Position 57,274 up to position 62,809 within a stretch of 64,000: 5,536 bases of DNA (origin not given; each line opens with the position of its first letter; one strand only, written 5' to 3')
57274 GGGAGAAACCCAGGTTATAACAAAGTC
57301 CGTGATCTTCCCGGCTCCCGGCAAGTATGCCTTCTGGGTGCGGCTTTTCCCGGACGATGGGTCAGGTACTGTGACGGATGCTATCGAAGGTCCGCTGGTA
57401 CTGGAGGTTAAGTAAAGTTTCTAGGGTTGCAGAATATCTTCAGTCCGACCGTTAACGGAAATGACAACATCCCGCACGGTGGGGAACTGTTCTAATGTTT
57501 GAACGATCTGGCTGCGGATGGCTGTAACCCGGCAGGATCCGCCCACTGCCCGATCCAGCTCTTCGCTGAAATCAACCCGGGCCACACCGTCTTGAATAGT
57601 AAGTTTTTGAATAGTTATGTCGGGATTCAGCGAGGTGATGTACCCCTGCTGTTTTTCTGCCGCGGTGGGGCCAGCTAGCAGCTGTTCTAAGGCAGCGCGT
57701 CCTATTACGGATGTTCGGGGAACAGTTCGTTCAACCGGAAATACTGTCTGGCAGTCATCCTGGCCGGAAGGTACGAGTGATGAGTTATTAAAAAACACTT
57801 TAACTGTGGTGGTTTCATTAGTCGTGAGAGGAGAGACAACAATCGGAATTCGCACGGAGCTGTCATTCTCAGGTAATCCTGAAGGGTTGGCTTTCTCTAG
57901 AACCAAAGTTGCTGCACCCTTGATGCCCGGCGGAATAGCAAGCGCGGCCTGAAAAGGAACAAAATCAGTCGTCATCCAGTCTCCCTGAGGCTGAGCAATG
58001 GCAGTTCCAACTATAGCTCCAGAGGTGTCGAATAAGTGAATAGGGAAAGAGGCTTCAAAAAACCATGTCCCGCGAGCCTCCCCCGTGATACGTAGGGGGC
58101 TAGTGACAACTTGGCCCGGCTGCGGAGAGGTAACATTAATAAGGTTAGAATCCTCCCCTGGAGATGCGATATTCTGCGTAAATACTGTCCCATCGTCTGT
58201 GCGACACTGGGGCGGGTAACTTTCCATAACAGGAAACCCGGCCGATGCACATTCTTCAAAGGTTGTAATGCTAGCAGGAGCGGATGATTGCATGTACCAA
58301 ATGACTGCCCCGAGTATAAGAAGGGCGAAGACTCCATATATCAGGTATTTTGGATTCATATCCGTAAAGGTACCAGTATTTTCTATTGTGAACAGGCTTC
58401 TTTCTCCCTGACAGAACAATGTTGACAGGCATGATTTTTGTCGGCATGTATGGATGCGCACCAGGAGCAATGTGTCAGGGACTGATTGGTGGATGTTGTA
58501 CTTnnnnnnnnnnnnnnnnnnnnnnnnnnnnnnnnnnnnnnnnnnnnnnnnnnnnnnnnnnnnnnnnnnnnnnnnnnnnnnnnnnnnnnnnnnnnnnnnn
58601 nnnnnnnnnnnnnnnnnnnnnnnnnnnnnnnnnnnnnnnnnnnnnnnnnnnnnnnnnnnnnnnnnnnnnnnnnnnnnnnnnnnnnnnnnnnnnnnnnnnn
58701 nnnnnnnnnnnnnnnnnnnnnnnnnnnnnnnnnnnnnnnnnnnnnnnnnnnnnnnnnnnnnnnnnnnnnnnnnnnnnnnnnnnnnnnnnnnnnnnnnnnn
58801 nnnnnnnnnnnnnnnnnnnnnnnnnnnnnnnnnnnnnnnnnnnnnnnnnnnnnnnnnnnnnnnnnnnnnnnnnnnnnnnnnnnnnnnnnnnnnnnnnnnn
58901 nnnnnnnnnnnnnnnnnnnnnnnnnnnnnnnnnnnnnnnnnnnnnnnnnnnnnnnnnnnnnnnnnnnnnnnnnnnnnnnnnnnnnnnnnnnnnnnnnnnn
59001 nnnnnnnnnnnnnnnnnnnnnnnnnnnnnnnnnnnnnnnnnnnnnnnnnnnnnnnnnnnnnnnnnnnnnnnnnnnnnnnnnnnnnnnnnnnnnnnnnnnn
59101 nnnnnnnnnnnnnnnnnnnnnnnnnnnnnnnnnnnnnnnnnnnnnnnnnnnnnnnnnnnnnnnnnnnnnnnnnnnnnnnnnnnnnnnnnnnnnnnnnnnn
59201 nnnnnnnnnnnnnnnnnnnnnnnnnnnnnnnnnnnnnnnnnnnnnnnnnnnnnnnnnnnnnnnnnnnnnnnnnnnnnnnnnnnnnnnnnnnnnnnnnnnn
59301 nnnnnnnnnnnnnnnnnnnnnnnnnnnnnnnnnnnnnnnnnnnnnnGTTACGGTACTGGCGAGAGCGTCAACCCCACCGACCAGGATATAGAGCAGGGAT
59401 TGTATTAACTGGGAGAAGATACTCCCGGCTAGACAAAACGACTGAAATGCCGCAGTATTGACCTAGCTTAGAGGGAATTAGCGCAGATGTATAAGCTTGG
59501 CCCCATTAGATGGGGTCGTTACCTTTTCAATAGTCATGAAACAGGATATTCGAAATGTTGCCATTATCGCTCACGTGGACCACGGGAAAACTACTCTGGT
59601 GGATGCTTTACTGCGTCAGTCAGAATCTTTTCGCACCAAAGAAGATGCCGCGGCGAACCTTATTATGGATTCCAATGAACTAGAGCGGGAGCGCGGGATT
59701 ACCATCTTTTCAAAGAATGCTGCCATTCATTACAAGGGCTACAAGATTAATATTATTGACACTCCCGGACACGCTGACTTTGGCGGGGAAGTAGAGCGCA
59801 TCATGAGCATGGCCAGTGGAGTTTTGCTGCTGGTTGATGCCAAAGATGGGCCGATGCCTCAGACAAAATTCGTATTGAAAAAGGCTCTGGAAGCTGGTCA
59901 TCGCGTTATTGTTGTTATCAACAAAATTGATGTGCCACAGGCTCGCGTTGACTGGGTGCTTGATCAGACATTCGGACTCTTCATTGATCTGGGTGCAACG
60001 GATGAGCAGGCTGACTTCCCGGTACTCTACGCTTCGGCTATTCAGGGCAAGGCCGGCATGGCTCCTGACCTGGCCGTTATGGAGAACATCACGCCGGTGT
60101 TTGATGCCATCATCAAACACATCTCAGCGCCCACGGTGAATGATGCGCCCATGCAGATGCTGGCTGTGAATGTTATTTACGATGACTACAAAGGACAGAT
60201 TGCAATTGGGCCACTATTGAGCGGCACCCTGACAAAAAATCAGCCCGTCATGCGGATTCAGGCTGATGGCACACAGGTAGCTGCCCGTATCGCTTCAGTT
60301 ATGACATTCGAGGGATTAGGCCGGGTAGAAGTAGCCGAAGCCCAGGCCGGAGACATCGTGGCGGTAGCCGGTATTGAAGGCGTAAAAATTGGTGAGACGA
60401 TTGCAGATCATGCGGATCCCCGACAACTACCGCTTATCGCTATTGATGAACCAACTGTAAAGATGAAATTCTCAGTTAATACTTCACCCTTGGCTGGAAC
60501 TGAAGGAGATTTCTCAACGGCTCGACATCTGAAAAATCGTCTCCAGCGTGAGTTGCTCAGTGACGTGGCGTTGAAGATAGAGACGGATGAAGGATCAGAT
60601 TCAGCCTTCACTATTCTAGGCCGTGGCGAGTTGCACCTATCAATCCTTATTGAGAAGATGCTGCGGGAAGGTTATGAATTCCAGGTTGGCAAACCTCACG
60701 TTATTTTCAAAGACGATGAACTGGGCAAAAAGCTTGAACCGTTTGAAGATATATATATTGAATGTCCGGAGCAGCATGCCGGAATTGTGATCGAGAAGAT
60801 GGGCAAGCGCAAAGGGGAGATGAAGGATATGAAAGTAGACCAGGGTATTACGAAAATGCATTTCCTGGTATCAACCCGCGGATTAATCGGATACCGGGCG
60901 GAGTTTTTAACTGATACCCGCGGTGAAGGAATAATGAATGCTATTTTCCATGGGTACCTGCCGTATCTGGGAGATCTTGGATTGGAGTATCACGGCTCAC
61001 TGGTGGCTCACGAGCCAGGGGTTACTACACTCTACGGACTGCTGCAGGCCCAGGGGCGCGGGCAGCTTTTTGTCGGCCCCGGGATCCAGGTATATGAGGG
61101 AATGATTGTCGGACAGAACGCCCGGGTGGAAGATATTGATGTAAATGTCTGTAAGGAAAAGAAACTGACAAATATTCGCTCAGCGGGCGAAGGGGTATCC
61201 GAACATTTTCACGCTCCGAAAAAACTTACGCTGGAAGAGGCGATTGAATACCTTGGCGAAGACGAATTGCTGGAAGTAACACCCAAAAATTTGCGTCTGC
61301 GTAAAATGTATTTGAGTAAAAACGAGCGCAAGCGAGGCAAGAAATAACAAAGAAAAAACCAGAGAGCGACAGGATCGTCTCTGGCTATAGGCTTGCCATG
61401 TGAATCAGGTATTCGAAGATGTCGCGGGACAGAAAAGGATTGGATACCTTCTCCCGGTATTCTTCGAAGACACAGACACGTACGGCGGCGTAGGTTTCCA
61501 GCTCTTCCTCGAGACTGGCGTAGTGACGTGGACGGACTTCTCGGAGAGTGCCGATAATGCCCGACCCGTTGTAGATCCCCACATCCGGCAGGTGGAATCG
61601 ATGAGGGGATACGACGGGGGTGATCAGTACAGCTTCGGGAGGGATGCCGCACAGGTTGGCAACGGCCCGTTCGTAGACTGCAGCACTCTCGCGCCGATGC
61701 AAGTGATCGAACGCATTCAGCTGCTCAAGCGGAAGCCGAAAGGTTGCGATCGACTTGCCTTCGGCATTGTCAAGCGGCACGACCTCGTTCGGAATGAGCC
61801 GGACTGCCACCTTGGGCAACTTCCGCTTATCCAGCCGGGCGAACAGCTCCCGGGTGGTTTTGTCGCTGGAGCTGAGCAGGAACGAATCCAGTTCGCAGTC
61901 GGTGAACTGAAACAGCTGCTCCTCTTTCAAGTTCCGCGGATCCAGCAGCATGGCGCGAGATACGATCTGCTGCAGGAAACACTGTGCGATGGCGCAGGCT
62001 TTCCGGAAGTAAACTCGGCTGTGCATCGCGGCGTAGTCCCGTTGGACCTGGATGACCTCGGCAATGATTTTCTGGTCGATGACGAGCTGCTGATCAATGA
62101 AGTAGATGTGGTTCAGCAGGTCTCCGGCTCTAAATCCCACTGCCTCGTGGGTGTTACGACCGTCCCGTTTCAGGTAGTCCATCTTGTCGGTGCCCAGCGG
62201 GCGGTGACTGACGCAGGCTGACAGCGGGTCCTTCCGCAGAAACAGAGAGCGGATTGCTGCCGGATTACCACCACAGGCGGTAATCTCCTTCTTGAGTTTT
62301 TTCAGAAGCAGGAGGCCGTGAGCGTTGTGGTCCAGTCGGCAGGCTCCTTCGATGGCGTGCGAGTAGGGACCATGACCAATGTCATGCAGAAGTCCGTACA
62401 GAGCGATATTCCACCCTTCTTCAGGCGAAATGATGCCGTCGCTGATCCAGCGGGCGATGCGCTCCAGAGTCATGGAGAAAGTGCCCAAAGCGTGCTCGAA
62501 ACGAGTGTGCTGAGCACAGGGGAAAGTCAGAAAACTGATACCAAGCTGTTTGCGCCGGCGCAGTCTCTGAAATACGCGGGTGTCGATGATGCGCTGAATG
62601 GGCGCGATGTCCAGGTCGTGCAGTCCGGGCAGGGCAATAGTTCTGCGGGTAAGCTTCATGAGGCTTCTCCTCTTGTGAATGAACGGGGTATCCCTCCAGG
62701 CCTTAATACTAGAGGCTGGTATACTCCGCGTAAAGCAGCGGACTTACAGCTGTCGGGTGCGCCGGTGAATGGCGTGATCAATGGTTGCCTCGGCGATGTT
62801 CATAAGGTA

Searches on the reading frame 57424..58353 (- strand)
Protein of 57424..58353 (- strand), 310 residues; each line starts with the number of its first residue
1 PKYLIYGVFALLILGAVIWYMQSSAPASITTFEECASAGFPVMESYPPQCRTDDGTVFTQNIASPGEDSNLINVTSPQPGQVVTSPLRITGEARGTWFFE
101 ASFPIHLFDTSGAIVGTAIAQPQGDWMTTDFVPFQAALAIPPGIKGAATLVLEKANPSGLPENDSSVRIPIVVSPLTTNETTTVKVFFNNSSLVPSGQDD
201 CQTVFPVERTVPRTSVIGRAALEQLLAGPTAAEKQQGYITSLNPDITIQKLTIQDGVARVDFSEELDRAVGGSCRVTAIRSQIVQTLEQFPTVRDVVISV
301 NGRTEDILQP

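Call 9: search_protein_families(library=pfam, proteins=[window:57424-58353:-], max_evalue=0.001)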
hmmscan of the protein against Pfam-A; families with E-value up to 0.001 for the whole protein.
window:57424-58353:- (310 aa): 2 families
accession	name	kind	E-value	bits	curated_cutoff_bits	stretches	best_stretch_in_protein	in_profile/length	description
PF10646.14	Germane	-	2.8e-19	70.3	23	1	200-304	11-115/117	Sporulation and spore germination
PF10648.15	Gmad2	-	5.1e-12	46.4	25.7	1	72-156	2-81/86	Immunoglobulin-like domain of bacterial spore germination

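Call 64: search_protein_families(library=ncbifam, proteins=[window:57424-58353:-], max_evalue=0.001)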
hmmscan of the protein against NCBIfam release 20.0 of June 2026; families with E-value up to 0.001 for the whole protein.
window:57424-58353:- (310 aa): 0 families

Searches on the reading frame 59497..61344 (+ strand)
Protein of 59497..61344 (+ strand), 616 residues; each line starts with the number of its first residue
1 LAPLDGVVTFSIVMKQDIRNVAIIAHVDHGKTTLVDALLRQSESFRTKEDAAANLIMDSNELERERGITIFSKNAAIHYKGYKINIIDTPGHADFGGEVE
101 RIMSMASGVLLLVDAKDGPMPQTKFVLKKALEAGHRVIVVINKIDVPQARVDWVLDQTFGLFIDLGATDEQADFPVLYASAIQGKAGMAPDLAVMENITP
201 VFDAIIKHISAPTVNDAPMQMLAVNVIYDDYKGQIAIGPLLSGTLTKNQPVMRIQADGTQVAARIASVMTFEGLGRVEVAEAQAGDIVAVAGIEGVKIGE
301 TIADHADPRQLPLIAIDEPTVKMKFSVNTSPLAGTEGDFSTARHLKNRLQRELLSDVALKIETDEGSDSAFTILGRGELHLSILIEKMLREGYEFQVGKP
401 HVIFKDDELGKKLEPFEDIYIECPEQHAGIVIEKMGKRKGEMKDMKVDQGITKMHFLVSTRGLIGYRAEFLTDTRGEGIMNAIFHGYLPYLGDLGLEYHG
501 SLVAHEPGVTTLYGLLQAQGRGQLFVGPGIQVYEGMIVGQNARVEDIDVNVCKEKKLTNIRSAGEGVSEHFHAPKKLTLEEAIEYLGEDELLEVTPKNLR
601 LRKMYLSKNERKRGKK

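Call 10: search_protein_families(library=pfam, proteins=[window:59497-61344:+], max_evalue=0.001)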
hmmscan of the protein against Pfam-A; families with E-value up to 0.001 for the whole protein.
window:59497-61344:+ (616 aa): 7 families
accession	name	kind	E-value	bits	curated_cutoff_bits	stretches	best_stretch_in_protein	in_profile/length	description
PF00009.33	GTP_EFTU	-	2e-55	187.8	26.5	1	17-210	2-187/188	Elongation factor Tu GTP binding domain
PF21018.2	BipA_C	-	8.7e-41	138.6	23.8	1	500-607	2-109/110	TypA/BipA C-terminal domain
PF00679.30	EFG_C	-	4.9e-19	68.6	27.9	1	412-492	2-83/89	Elongation factor G C-terminus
PF03144.31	GTP_EFTU_D2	-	1.2e-09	38.9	30.3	1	233-303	1-73/73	Elongation factor Tu domain 2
PF22042.2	EF-G_D2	-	4.4e-08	33.5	27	1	219-303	2-82/84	Elongation factor G domain 2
PF01926.29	MMR_HSR1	-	3.3e-07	30.8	21.9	1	21-143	2-113/113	50S ribosome-binding GTPase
PF14492.12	EFG_III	-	1.8e-05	25.1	27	1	343-398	19-74/75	Elongation Factor G, domain III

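Call 23: find_homologous_proteins(query=window:59497-61344:+, max_evalue=1e-100)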
Query window:59497-61344:+ (616 aa): 8000 proteins with E <= 1e-100 among 8000 candidates; the best 120 are listed.
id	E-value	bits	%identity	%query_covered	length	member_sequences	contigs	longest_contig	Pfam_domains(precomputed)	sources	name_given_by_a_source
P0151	0.0e+0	1339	100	98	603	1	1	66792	PF21018.3,PF01926.30,PF00679.31,PF14492.13,PF00009.34,PF03144.32,PF22042.3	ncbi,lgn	ncbi:MAG: translational GTPase TypA [Candidatus Andersenbacteria bacterium]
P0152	0.0e+0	1080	81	98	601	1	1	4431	PF21018.3,PF01926.30,PF00679.31,PF00009.34,PF03144.32,PF22042.3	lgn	-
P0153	0.0e+0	1077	80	98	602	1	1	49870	PF21018.3,PF01926.30,PF00679.31,PF00009.34,PF03144.32,PF22042.3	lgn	-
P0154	0.0e+0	1075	79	98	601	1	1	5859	PF21018.3,PF01926.30,PF00679.31,PF00009.34,PF03144.32,PF22042.3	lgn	-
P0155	0.0e+0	1062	79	98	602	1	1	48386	PF21018.3,PF01926.30,PF00679.31,PF00009.34,PF03144.32,PF22042.3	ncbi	-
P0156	0.0e+0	1060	78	98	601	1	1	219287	PF21018.3,PF01926.30,PF00679.31,PF00009.34,PF03144.32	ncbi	-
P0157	0.0e+0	1060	78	98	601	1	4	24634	PF21018.3,PF01926.30,PF00679.31,PF00009.34,PF03144.32,PF22042.3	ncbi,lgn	-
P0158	0.0e+0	1053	78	98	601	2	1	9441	PF21018.3,PF01926.30,PF00679.31,PF00009.34,PF03144.32,PF22042.3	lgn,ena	-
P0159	0.0e+0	1052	77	98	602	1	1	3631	PF21018.3,PF01926.30,PF00679.31,PF00009.34,PF03144.32,PF22042.3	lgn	-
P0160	0.0e+0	1051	79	98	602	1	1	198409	PF21018.3,PF01926.30,PF00679.31,PF00009.34,PF03144.32,PF22042.3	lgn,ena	-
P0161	0.0e+0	1050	78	98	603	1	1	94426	PF21018.3,PF01926.30,PF00679.31,PF00009.34,PF03144.32,PF22042.3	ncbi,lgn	ncbi:MAG: translational GTPase TypA [Candidatus Andersenbacteria bacterium]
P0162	0.0e+0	1050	78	98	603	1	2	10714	PF21018.3,PF01926.30,PF00679.31,PF00009.34,PF03144.32,PF22042.3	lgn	-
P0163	0.0e+0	1047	77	98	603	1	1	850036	PF21018.3,PF01926.30,PF00679.31,PF00009.34,PF03144.32,PF22042.3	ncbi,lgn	-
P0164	0.0e+0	1044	78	98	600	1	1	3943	PF21018.3,PF01926.30,PF00679.31,PF00009.34,PF03144.32,PF22042.3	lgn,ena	-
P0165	0.0e+0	1041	77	98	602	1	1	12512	PF21018.3,PF01926.30,PF00679.31,PF00009.34,PF03144.32,PF22042.3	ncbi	-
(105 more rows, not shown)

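Call 25: find_encoding_contigs(protein=P0153, flank=7000, max_places=1)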
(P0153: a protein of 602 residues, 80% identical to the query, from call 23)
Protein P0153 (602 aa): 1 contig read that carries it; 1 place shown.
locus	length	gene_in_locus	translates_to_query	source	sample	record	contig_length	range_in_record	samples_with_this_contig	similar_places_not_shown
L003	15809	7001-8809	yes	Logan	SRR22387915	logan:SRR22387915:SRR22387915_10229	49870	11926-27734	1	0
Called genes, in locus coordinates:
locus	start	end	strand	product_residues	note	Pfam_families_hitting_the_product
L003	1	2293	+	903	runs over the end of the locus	PF00535:Glycos_transf_2, PF13506:Glyco_transf_21, PF13641:Glyco_tranf_2_3, PF13632:Glyco_trans_2_3, PF05048:NosD, PF13229:Beta_helix, PF05048:NosD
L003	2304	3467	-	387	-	PF22842:Pel9A-like_beta_helix, PF07602:DUF1565 (weak), PF05048:NosD (faint), PF13229:Beta_helix (weak)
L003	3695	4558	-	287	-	PF23441:SDR (weak), PF00106:adh_short, PF01370:Epimerase (weak), PF08659:KR, PF13561:adh_short_C2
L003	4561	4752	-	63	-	PF20106:DUF6496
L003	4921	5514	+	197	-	PF08668:HDOD (weak), PF12917:YfbR-like, PF13023:HD_3, PF01966:HD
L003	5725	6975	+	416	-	PF04851:ResIII (weak), PF00270:DEAD, PF00271:Helicase_C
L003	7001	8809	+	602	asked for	PF00009:GTP_EFTU, PF01926:MMR_HSR1 (weak), PF22042:EF-G_D2 (weak), PF03144:GTP_EFTU_D2, PF00679:EFG_C, PF21018:BipA_C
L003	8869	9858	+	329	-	-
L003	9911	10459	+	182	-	-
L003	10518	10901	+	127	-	PF01641:SelR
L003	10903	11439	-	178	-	PF01625:PMSR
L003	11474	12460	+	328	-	PF01297:ZnuA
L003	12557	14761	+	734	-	-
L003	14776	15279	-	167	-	-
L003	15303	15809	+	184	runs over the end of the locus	PF00578:AhpC-TSA (weak), PF00085:Thioredoxin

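Call 26: find_encoding_contigs(protein=P0155, flank=7000, max_places=1)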
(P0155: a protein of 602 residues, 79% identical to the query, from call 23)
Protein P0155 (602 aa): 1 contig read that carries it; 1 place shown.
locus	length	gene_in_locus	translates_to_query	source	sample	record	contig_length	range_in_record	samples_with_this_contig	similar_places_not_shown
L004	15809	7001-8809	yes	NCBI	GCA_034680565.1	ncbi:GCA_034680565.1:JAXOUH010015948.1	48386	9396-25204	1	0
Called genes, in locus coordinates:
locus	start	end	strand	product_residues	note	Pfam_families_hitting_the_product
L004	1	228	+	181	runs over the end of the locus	-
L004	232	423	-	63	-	-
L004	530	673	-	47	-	PF11295:DUF3096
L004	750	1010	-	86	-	PF04226:Transgly_assoc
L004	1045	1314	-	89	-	-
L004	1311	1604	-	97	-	PF19029:DUF883_C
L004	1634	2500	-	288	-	PF00106:adh_short, PF08659:KR, PF23441:SDR, PF13561:adh_short_C2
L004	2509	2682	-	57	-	PF20106:DUF6496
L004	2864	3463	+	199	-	PF12917:YfbR-like, PF13023:HD_3, PF01966:HD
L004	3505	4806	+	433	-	PF02687:FtsX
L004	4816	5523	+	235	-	PF00005:ABC_tran, PF02463:SMC_N (faint), PF13304:AAA_21 (faint)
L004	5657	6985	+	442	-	PF00270:DEAD, PF04851:ResIII (weak), PF13245:AAA_19 (faint), PF00271:Helicase_C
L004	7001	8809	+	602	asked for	PF00009:GTP_EFTU, PF01926:MMR_HSR1 (weak), PF22042:EF-G_D2 (weak), PF03144:GTP_EFTU_D2 (weak), PF00679:EFG_C, PF21018:BipA_C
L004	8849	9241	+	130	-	PF01641:SelR, PF08271:Zn_Ribbon_TF (faint), PF24046:At4g08330 (faint)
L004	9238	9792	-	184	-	PF01625:PMSR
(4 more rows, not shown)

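Call 27: find_encoding_contigs(protein=P0160, flank=7000, max_places=1)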
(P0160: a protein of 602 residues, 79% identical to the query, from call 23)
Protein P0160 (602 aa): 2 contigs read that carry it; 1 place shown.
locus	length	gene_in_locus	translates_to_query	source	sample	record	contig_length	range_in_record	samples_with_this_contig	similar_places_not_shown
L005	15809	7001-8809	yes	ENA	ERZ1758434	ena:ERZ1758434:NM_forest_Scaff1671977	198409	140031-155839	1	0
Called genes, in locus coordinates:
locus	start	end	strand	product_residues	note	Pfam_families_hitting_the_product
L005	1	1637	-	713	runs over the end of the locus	PF00512:HisKA, PF02518:HATPase_c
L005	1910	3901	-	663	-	-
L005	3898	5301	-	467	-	PF02518:HATPase_c, PF13589:HATPase_c_3 (weak)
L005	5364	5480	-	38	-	-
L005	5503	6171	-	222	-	PF00072:Response_reg, PF00486:Trans_reg_C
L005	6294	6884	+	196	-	PF01068:DNA_ligase_A_M, PF09414:RNA_ligase (weak)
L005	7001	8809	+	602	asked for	PF00009:GTP_EFTU, PF01926:MMR_HSR1 (weak), PF22042:EF-G_D2, PF03144:GTP_EFTU_D2, PF00679:EFG_C, PF21018:BipA_C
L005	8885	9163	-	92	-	PF04226:Transgly_assoc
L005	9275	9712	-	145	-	PF11964:SpoIIAA-like (weak)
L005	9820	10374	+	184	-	PF07731:Cu-oxidase_2 (faint), PF13473:Cupredoxin_1, PF00127:Copper-bind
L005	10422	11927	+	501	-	PF03116:NQR2_RnfD_RnfE, PF00175:NAD_binding_1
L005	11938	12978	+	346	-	PF01738:DLH, PF02129:Peptidase_S15, PF20434:BD-FAE, PF00561:Abhydrolase_1, PF12146:Hydrolase_4, PF12697:Abhydrolase_6, PF00326:Peptidase_S9, PF07859:Abhydrolase_3, +1 more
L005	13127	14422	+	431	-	PF04851:ResIII (weak), PF00270:DEAD, PF00271:Helicase_C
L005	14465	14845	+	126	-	PF01467:CTP_transf_like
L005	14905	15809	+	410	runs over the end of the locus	PF27218:MJ0043_C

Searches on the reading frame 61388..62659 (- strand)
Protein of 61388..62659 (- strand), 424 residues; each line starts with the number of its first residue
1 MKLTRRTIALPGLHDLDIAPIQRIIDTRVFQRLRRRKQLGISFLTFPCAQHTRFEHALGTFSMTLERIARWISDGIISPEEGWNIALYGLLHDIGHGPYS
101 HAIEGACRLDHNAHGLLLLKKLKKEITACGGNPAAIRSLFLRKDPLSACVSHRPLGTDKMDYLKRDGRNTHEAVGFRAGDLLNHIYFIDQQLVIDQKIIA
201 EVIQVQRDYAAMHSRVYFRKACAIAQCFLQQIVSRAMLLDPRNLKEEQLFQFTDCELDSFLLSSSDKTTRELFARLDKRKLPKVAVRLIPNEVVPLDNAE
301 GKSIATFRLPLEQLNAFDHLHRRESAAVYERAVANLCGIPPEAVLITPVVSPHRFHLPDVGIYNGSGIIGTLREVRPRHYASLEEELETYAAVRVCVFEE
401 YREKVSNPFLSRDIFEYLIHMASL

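Call 10: search_protein_families(library=pfam, proteins=[window:61388-62659:-], max_evalue=0.001)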
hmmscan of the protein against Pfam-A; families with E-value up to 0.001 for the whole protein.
window:61388-62659:- (424 aa): 2 families
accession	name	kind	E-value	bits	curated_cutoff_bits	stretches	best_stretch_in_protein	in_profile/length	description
PF19276.4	HD_assoc_2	-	1.5e-11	44.6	23.1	1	181-289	6-111/222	HD associated region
PF01966.28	HD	-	5e-05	24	22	1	67-126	14-73/116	HD domain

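Call 64: search_protein_families(library=ncbifam, proteins=[window:61388-62659:-], max_evalue=0.001)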
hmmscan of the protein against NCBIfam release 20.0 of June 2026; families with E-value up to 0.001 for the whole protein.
window:61388-62659:- (424 aa): 3 families
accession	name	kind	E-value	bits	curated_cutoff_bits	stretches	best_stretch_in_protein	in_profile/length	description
TIGR01353.1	dGTP_triPase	subfamily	1.3e-05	25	152.35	1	22-130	10-129/389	dGTP triphosphohydrolase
NF002329.0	PRK01286.1-4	equivalog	0.00051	19.4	494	1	22-106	46-121/342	deoxyguanosinetriphosphate triphosphohydrolase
NF002328.0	PRK01286.1-3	equivalog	0.00078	18.5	467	0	22-125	46-148/404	deoxyguanosinetriphosphate triphosphohydrolase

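Call 82: search_protein_families(library=padloc, proteins=[window:61388-62659:-], max_evalue=0.001)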
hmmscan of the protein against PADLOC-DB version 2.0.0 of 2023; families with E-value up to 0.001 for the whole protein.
window:61388-62659:- (424 aa): 1 family
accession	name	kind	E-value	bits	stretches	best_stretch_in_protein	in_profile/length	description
PDLC02374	dGTPase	-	8.7e-06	23.3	1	22-132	46-155/395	-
